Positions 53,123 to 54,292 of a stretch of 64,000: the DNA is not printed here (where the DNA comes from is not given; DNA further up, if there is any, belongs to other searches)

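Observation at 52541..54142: Sulfotransferase fused to a long coiled coil and a terminal amphipathic helix: a WbdD-like glycan chain terminator/ruler that would cap with sulfate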

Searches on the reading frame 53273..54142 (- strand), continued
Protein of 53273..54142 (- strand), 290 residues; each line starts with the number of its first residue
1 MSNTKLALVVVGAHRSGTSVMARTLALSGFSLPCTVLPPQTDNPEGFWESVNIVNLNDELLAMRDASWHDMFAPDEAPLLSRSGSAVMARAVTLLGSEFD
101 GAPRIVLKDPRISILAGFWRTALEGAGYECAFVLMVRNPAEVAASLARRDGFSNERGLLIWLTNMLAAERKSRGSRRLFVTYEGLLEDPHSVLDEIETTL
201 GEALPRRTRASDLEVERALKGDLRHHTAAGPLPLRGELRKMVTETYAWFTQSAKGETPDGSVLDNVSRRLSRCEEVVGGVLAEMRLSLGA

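Call 73: search_solved_structures(query=A3, max_evalue=10, show_alignments=3)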
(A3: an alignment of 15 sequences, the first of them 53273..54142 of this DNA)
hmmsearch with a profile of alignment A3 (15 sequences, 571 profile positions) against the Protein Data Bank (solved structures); distinct sequences matched with E-value up to 10: 318 (the best 60 are shown).
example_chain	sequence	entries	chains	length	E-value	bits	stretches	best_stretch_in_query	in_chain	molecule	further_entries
6ysy_A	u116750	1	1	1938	3.9e-08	36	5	294-545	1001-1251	Myosin-4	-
8q6t_A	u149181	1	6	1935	3.6e-06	29.5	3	282-552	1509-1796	Myosin-7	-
5tby_A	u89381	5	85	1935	4e-06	29.3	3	282-552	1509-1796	Myosin-7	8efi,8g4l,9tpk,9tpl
9tpj_A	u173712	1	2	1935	4e-06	29.3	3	282-552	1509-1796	Myosin-7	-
8enc_M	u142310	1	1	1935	4e-06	29.3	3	282-552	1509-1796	Myosin-7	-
7jh7_F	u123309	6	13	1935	4.7e-06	29.1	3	282-552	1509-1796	Myosin-7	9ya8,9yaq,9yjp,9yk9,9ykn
3jbh_A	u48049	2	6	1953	4.9e-06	29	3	279-549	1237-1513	MYOSIN 2 HEAVY CHAIN STRIATED MUSCLE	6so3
6fsa_A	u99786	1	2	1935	1.6e-05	27.4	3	296-547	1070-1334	Myosin-7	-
8u95_A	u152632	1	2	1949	0.00015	24.2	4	283-550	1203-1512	Myosin heavy chain, isoform U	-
8pr2_B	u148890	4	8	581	0.00025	23.4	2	267-413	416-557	C-Jun-amino-terminal kinase-interacting protein 3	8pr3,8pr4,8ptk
6gap_A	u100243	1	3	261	0.00056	22.3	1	332-478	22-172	Outer capsid protein sigma-1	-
6wg3_B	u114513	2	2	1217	0.00072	21.9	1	192-522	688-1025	Structural maintenance of chromosomes protein 3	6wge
7w1m_B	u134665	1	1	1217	0.00072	21.9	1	192-522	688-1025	Structural maintenance of chromosomes protein 3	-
8glv_En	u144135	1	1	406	0.00084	21.7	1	277-558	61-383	Dynein regulatory complex protein 9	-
8qv2_Sc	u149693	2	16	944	0.0011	21.3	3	302-518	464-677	Spindle pole body component 110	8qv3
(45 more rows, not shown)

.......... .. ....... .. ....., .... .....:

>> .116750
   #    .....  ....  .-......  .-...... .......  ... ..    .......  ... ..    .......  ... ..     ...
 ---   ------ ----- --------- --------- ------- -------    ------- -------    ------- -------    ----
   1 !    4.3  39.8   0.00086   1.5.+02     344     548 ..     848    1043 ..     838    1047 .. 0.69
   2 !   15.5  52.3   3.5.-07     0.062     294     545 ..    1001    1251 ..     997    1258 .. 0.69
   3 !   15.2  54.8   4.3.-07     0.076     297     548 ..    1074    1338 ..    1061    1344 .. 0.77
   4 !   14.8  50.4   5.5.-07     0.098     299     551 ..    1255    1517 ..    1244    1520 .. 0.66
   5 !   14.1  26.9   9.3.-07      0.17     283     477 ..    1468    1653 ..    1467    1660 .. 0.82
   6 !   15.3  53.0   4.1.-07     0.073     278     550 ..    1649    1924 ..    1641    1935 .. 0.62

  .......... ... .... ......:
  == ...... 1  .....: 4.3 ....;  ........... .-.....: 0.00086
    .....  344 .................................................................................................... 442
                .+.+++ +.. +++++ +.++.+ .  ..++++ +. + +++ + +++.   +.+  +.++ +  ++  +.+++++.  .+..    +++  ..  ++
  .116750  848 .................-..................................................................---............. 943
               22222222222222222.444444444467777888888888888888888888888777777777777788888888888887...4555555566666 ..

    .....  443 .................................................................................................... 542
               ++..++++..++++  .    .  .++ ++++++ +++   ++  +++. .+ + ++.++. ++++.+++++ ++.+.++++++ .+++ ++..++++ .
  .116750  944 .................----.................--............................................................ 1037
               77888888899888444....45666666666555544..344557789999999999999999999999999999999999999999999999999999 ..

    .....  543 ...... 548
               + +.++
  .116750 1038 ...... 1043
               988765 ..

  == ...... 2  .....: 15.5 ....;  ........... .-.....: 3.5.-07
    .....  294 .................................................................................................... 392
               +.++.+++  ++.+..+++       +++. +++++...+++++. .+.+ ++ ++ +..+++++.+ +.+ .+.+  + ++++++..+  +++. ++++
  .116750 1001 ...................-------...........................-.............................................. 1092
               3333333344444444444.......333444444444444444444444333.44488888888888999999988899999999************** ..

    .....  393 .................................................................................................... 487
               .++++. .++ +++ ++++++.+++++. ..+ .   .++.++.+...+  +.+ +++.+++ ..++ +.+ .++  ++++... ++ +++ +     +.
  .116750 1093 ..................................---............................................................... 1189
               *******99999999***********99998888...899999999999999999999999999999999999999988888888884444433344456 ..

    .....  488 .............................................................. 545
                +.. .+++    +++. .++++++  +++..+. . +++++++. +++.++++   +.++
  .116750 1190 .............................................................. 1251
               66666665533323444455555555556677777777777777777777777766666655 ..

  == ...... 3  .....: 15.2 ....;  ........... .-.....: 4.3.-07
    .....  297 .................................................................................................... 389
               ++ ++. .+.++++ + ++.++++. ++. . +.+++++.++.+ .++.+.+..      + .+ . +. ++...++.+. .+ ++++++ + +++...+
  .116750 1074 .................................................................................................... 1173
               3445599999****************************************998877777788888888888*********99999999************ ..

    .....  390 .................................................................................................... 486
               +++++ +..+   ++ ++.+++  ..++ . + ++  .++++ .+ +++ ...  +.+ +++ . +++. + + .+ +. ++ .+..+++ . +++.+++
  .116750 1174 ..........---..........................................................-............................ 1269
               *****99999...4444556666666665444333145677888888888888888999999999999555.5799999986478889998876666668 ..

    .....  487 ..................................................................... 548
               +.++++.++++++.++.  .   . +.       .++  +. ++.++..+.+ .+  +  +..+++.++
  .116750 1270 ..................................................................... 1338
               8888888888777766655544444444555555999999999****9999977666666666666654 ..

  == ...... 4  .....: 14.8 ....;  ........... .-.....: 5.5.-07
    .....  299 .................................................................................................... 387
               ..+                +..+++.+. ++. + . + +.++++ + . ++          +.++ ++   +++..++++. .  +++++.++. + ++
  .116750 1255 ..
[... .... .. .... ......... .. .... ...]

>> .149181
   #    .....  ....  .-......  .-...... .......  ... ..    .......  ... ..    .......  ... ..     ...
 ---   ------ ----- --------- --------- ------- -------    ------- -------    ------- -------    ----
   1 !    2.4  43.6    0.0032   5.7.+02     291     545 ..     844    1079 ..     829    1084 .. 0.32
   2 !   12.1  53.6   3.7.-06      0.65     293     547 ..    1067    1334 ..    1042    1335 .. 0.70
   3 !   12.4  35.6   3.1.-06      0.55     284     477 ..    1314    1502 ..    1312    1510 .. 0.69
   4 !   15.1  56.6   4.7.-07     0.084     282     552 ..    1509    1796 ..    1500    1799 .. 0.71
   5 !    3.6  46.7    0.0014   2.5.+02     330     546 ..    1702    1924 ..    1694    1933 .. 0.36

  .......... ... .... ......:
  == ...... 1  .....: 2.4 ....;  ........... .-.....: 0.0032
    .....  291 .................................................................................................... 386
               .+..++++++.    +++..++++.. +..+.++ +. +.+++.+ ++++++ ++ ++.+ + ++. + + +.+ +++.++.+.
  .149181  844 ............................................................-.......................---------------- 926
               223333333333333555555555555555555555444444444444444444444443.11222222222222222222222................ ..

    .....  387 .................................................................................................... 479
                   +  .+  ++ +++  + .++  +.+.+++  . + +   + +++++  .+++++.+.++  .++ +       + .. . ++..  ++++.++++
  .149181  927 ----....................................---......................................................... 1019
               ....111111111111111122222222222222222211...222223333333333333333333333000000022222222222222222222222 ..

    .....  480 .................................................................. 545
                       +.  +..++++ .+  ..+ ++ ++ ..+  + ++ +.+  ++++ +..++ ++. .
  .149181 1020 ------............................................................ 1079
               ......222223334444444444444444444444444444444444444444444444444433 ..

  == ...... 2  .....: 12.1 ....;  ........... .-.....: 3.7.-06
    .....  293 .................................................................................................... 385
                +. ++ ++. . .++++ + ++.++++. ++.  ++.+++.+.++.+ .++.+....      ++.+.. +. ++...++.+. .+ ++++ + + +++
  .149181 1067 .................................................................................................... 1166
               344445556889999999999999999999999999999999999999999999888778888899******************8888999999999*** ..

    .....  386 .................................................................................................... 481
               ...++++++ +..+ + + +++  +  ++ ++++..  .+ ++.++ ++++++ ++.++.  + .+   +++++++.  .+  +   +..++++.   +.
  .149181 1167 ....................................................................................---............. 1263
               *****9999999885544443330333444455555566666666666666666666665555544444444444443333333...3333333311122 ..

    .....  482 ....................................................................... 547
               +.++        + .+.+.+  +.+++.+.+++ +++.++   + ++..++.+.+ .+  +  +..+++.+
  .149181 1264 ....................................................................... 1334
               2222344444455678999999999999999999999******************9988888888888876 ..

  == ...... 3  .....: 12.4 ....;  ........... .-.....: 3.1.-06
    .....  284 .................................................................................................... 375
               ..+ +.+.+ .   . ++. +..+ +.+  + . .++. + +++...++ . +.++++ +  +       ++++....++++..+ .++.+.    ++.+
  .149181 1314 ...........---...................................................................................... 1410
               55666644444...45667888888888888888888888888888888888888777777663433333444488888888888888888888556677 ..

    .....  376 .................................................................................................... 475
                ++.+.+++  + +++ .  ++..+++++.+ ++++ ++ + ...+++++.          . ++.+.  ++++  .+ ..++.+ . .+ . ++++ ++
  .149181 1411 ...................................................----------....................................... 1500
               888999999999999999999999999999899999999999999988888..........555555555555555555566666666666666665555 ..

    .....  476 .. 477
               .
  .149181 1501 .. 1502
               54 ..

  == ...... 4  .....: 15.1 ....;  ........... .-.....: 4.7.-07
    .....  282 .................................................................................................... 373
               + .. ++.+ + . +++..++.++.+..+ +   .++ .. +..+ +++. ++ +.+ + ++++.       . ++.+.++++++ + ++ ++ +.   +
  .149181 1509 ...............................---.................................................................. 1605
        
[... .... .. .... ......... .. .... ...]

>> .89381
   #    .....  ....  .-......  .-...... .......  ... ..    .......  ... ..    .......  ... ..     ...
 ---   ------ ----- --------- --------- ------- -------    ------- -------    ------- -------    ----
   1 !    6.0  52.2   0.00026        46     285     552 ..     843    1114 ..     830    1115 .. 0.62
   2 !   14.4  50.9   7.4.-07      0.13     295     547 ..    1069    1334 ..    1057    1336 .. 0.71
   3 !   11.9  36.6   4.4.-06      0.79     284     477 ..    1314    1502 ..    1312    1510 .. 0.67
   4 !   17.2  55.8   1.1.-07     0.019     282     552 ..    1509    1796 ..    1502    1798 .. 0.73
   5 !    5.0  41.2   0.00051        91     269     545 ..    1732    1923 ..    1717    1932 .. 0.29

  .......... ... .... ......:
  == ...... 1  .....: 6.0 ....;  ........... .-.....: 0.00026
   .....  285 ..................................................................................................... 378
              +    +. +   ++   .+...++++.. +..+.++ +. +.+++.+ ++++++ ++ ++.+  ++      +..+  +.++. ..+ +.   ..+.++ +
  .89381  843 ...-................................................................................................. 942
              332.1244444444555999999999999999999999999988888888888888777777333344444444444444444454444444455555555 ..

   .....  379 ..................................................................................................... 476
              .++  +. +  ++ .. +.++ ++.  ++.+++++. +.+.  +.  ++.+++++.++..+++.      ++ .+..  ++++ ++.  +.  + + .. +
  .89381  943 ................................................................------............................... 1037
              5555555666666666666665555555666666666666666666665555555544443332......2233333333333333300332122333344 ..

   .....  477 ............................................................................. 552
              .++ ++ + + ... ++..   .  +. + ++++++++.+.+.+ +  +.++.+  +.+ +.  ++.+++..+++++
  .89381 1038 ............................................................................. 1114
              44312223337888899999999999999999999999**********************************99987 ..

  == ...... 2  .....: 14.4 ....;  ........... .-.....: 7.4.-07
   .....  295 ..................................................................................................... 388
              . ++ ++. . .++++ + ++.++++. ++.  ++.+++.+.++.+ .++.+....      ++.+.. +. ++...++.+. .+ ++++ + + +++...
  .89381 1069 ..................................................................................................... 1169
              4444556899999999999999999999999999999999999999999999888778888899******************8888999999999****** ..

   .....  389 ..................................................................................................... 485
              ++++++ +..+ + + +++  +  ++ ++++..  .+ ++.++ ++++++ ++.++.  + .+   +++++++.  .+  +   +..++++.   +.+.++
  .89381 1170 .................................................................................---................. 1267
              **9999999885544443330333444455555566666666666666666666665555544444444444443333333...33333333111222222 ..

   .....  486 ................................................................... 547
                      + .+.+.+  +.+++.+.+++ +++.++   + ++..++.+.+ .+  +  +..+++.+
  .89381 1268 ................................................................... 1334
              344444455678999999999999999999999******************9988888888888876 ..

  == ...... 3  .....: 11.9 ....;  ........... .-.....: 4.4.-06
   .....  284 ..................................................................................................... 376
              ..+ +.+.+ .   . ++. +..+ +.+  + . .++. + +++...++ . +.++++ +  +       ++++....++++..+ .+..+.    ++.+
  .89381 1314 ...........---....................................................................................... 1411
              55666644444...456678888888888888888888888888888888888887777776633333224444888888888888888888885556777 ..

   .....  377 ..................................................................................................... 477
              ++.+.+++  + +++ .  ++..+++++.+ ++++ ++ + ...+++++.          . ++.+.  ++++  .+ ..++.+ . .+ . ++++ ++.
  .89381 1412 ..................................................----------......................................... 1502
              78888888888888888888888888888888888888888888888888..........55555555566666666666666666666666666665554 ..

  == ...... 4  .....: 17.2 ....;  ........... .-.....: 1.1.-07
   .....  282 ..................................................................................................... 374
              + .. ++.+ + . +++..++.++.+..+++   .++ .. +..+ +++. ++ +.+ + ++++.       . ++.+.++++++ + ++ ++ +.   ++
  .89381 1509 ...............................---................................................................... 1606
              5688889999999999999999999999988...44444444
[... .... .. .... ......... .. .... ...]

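Call 76: search_solved_structures(query=A4, max_evalue=10, show_alignments=3)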
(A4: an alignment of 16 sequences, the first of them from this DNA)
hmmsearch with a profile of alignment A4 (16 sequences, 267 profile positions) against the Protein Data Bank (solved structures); distinct sequences matched with E-value up to 10: 22.
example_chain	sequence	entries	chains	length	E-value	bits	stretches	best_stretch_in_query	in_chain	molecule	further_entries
5x2b_D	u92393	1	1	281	0.0027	20.2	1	133-214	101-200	Sulfotransferase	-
5x2b_F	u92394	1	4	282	0.0027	20.2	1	133-214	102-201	Sulfotransferase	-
5x2b_C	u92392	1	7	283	0.0027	20.2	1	133-214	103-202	Sulfotransferase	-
1cjm_A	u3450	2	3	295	0.0069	18.9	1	134-216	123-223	PROTEIN (ARYL SULFOTRANSFERASE) | Monoamine-sulfating phenol sulfotransferase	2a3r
2zq5_A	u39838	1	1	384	0.019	17.4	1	7-59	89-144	Putative uncharacterized protein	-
4gox_A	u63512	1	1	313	0.029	16.8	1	133-209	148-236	Polyketide synthase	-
2z6v_A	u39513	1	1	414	0.082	15.3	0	9-29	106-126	Putative uncharacterized protein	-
8w5z_A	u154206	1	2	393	0.097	15.1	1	105-221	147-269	Protein-tyrosine sulfotransferase (Fragment)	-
1z29_A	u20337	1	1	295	0.13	14.7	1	162-218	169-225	Phenol-sulfating phenol sulfotransferase 2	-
6dkm_B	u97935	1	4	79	0.21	14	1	173-235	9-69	DHD131_B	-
1ls6_A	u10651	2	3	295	0.24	13.8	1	165-214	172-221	aryl sulfotransferase | Sulfotransferase 1A1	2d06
4gra_A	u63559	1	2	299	0.25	13.7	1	165-214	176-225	Sulfotransferase 1A1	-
3u3j_A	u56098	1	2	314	0.28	13.6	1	165-214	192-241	Sulfotransferase 1A1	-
3u3k_A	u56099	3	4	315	0.28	13.6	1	165-214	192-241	Sulfotransferase 1A1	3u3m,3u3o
1z28_A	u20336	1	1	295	0.29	13.5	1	165-213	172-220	Phenol-sulfating phenol sulfotransferase 1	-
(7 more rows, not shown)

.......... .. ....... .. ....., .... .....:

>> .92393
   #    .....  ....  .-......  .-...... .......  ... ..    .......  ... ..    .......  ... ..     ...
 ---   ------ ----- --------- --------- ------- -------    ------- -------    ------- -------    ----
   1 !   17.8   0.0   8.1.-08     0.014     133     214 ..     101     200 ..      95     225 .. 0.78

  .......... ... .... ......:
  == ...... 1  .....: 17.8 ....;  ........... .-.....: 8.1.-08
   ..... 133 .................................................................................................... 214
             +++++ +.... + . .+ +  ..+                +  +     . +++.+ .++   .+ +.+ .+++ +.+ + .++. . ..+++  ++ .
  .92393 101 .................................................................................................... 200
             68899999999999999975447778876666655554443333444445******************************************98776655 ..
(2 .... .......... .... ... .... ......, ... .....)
